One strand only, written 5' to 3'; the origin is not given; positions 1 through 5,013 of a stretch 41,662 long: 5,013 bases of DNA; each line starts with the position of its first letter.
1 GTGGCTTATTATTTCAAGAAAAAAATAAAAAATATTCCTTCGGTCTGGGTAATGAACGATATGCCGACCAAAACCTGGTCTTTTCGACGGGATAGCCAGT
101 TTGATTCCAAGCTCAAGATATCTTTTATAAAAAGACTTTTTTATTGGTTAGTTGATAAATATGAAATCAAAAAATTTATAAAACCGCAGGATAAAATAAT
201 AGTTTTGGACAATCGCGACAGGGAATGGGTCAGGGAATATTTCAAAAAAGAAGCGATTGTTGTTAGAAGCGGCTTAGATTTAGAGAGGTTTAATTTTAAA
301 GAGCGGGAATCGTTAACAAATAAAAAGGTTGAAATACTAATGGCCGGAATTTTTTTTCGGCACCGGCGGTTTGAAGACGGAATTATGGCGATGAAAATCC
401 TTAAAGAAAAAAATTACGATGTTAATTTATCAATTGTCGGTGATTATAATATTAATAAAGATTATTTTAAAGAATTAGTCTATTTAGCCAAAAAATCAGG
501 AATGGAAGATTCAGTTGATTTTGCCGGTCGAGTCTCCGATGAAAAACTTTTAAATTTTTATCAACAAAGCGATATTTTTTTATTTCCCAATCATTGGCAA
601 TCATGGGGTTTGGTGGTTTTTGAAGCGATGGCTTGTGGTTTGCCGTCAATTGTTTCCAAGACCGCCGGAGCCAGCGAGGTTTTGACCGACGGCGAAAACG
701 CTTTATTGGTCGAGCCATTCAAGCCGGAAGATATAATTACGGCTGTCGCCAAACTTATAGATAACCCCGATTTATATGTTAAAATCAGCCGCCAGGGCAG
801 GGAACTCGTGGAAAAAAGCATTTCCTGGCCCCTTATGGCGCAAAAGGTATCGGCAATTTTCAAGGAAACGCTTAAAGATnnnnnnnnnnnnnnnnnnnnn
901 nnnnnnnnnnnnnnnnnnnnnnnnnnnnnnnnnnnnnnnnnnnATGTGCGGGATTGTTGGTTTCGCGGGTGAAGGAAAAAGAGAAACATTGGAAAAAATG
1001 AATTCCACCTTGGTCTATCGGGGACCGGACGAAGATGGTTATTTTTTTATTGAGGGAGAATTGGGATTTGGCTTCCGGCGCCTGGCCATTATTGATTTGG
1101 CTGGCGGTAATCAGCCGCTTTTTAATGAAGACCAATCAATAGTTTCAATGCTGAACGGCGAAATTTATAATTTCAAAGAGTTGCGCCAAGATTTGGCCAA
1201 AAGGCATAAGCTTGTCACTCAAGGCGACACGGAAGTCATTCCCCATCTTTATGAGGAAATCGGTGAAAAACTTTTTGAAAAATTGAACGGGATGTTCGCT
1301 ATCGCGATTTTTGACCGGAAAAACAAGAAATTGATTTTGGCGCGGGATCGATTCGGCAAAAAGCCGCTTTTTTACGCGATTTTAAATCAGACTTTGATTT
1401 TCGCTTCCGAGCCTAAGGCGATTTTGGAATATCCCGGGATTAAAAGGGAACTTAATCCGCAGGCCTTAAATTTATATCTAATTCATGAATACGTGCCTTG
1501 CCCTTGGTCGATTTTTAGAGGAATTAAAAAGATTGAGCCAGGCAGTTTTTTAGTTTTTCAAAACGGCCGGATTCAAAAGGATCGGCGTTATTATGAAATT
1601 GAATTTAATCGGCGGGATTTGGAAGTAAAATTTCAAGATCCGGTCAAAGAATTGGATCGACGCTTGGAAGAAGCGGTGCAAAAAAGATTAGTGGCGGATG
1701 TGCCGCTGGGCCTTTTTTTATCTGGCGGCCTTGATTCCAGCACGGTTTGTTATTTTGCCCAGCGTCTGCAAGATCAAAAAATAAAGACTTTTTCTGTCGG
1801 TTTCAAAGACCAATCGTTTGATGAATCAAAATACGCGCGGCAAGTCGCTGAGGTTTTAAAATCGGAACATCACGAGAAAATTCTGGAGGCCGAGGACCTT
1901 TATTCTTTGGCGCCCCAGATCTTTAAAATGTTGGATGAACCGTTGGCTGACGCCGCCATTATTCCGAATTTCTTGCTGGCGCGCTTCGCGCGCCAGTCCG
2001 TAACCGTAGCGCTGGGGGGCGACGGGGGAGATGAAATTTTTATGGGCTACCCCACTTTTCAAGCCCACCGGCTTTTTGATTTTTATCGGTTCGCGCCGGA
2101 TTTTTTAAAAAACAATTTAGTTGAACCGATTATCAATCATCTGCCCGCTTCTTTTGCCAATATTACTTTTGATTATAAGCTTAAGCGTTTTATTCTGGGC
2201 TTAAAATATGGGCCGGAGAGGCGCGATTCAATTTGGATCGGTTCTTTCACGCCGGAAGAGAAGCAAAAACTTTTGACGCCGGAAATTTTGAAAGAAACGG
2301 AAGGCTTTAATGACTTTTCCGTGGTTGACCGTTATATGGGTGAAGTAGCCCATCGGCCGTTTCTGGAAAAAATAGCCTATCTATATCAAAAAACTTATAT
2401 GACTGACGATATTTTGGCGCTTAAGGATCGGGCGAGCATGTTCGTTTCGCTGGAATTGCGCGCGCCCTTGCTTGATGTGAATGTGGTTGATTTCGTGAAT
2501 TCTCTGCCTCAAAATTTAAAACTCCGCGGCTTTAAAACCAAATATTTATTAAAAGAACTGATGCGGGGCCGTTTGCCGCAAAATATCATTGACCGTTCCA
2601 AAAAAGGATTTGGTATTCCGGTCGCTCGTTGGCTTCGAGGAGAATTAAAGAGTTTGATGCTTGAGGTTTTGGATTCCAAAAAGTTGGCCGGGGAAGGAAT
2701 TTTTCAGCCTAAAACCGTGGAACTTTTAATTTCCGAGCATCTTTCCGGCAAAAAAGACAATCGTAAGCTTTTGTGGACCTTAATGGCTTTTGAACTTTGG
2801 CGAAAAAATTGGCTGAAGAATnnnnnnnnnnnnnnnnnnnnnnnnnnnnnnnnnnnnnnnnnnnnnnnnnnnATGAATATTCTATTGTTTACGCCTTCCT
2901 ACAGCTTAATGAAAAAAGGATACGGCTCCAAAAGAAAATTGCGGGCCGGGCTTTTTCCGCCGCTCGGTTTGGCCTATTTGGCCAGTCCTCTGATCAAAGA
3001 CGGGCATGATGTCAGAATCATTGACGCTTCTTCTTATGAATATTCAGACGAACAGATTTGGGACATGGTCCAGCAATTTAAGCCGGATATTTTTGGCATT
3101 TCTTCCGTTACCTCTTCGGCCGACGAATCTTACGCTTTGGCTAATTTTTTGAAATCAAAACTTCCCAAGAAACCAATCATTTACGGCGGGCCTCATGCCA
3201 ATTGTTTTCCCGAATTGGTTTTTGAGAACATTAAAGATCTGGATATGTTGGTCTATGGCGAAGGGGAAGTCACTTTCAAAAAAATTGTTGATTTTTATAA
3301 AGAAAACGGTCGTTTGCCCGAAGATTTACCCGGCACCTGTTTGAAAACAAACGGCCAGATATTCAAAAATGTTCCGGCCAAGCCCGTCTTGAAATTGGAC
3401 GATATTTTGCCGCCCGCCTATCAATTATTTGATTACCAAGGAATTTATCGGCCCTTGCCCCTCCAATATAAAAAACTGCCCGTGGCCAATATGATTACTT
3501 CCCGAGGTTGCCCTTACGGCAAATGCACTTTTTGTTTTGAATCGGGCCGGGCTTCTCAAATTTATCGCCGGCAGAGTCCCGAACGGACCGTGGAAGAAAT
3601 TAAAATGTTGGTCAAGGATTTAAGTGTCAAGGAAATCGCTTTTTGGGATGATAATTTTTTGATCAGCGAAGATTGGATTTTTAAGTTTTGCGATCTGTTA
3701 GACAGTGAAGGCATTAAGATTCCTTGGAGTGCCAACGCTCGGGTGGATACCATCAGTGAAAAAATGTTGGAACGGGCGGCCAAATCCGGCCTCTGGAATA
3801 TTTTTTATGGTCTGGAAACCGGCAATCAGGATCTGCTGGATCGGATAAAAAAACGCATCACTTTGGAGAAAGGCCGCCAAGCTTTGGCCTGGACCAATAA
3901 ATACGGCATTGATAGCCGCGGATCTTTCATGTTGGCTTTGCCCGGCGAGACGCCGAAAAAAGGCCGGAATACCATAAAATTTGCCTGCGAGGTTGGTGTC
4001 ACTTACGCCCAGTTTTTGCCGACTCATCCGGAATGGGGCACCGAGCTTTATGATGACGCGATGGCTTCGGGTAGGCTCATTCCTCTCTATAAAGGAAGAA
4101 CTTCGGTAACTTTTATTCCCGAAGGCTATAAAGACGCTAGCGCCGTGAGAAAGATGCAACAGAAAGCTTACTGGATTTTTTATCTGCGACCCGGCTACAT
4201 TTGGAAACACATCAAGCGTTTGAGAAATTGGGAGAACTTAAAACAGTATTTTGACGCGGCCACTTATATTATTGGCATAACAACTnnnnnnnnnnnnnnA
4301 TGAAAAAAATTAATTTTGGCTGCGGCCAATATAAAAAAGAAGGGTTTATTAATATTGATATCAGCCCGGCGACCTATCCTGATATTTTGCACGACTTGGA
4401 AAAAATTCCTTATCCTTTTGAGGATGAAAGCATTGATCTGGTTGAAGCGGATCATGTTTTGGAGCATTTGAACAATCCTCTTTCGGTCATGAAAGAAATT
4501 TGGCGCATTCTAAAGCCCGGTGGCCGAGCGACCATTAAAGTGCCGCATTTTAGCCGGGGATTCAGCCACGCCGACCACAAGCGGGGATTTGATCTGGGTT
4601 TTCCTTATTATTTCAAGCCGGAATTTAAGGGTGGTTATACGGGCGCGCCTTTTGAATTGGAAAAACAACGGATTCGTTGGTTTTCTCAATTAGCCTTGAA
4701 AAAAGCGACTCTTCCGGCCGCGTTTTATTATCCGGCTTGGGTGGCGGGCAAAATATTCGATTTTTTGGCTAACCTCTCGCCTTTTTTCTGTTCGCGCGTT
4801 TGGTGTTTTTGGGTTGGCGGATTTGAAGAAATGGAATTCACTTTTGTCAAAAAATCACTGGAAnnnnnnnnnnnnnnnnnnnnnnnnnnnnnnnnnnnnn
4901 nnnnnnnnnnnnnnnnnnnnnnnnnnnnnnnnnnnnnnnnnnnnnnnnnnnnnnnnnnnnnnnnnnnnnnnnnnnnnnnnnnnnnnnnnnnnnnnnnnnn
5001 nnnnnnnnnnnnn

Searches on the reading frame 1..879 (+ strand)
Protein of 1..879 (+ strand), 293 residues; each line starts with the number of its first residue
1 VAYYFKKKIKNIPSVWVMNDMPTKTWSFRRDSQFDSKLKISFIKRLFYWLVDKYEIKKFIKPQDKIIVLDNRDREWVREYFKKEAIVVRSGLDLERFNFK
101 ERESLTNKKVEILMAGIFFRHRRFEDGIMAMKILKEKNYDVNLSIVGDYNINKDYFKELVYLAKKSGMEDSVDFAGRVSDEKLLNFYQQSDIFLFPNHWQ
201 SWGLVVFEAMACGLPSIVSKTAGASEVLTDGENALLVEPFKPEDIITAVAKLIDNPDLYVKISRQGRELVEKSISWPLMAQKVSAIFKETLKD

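Call 7: search_protein_families(library=pfam, proteins=[window:1-879:+], max_evalue=0.01)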
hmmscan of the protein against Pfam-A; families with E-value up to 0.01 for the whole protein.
window:1-879:+ (293 aa): 4 families
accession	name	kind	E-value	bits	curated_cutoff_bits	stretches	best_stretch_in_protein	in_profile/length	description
PF00534.26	Glycos_transf_1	-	4.2e-39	134.3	26.4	1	99-268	5-171/172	Glycosyl transferases group 1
PF13692.12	Glyco_trans_1_4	-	1.4e-28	100.4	27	1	112-255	4-142/142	Glycosyl transferases group 1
PF13524.12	Glyco_trans_1_2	-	5.7e-15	56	25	1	134-276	9-135/144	Glycosyl transferase-like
PF20706.3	GT4-conflict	-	4.7e-08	32.8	26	1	84-281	173-383/385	Family 4 Glycosyltransferase in conflict systems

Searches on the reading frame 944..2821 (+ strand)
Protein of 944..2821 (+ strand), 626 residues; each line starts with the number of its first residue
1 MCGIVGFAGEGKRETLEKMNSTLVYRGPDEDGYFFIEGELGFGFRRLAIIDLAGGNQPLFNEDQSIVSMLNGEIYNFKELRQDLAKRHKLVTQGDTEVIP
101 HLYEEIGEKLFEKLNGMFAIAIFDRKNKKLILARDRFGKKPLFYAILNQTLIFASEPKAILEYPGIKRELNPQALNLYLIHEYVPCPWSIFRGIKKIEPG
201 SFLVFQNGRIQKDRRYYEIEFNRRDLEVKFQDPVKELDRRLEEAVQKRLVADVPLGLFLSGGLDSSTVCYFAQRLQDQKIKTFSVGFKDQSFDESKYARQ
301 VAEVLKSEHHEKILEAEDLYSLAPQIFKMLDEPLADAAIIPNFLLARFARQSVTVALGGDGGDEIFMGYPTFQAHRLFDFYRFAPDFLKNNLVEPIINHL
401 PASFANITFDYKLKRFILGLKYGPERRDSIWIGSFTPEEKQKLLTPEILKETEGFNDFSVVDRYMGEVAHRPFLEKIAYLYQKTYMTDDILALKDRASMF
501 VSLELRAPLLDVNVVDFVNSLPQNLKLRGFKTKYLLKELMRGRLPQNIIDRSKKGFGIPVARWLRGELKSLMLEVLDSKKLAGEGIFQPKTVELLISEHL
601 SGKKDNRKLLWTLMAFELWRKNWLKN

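Call 7: search_protein_families(library=pfam, proteins=[window:944-2821:+], max_evalue=0.01)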
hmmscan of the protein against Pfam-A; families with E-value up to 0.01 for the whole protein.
window:944-2821:+ (626 aa): 6 families
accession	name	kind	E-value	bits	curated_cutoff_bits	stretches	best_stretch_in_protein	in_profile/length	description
PF00733.27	Asn_synthase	-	6e-98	329.2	21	1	236-620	1-353/354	Asparagine synthase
PF13537.11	GATase_7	-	1.5e-43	148.2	25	1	45-161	2-122/123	Glutamine amidotransferase domain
PF13522.11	GATase_6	-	5.6e-39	133.6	27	1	28-156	1-130/130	Glutamine amidotransferase domain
PF02540.23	NAD_synthase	-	1.7e-06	27.8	21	1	235-371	3-139/242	NAD synthase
PF06508.19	QueC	-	0.00017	21.6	22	1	258-311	5-57/210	Queuosine biosynthesis protein QueC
PF12481.13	DUF3700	-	0.00018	21.5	27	1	108-161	123-176/228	Aluminium induced protein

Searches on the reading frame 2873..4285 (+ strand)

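Call 7: search_protein_families(library=pfam, proteins=[window:2873-4285:+], max_evalue=0.01)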
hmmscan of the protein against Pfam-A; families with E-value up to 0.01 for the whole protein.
window:2873-4285:+ (471 aa): 2 families
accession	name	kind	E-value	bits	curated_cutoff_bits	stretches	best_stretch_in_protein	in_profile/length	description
PF04055.27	Radical_SAM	-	8.2e-22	78.6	29.5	1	207-371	1-166/166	Radical SAM superfamily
PF02310.24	B12-binding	-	2.4e-19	69.8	32.1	1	26-138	10-120/121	B12 binding domain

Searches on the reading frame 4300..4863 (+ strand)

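Call 7: search_protein_families(library=pfam, proteins=[window:4300-4863:+], max_evalue=0.01)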
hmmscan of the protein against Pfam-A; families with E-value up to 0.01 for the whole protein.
window:4300-4863:+ (188 aa): 6 families
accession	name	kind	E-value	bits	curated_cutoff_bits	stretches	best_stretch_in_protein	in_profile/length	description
PF08241.18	Methyltransf_11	-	1.6e-11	45.1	21.2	1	29-77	47-93/95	Methyltransferase domain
PF13489.12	Methyltransf_23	-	3.1e-07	30.7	27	1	18-92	49-124/164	Methyltransferase domain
PF13847.12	Methyltransf_31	-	4.1e-06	27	27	1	31-81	61-111/145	Methyltransferase domain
PF13649.12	Methyltransf_25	-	3e-05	25.1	27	1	31-75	53-97/97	Methyltransferase domain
PF08242.18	Methyltransf_12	-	3.2e-05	25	30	1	40-76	64-97/98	Methyltransferase domain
PF01209.24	Ubie_methyltran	-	0.00068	19.5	20.1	1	38-78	110-150/233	ubiE/COQ5 methyltransferase family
